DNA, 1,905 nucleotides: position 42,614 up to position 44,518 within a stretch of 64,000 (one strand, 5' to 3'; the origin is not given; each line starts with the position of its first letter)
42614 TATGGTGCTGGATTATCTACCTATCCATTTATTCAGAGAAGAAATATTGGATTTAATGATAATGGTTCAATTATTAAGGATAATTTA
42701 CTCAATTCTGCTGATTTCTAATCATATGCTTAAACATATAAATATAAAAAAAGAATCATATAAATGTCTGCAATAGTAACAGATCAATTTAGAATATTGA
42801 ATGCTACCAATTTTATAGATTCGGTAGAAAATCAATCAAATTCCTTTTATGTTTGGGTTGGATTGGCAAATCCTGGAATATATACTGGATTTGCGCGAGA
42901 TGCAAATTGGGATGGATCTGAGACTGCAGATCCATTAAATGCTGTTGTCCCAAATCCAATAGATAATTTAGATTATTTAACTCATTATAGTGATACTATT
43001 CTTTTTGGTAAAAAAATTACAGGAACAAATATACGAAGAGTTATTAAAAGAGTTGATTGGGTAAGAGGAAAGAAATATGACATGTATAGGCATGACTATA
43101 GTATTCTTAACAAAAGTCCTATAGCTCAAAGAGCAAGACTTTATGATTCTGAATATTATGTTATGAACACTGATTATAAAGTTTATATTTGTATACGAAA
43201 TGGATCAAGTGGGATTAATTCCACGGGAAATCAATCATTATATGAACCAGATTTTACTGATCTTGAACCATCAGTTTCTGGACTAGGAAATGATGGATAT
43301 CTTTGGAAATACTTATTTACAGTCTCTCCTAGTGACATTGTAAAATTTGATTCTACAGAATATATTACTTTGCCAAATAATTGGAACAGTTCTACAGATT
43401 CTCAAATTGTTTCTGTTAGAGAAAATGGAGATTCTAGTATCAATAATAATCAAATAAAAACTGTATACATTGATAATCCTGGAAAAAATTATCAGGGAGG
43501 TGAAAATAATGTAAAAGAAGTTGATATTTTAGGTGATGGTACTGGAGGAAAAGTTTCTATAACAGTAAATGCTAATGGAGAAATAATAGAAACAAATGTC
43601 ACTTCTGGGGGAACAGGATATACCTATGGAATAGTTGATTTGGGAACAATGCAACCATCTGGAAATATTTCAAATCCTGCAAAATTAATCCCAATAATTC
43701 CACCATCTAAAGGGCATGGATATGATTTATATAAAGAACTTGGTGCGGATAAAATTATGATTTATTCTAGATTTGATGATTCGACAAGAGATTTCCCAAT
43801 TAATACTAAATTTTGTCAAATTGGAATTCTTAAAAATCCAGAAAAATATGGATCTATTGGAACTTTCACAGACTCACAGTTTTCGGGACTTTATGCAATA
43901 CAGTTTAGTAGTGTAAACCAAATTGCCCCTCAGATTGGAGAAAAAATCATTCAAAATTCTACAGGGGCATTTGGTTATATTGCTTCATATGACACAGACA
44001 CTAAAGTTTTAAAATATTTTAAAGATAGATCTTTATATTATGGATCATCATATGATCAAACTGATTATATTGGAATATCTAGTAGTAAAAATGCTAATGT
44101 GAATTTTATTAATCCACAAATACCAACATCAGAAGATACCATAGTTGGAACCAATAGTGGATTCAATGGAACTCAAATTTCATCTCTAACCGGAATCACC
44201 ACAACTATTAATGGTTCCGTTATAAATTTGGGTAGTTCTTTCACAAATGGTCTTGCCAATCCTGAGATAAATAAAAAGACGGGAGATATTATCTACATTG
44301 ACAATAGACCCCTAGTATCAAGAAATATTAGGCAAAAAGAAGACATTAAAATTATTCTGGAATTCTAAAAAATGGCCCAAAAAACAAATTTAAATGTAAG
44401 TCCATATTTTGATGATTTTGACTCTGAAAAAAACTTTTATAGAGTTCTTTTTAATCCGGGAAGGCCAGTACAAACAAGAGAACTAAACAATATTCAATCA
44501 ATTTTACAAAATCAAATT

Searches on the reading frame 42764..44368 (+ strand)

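Call 12: search_protein_families(library=pfam, proteins=[window:42764-44368:+], max_evalue=0.01)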
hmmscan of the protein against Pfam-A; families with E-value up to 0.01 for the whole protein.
window:42764-44368:+ (534 aa): 1 family
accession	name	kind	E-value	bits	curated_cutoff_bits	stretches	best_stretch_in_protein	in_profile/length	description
PF09215.16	Phage-Gp8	-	8.9e-13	48.4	25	2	176-235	186-243/337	Bacteriophage T4, Gp8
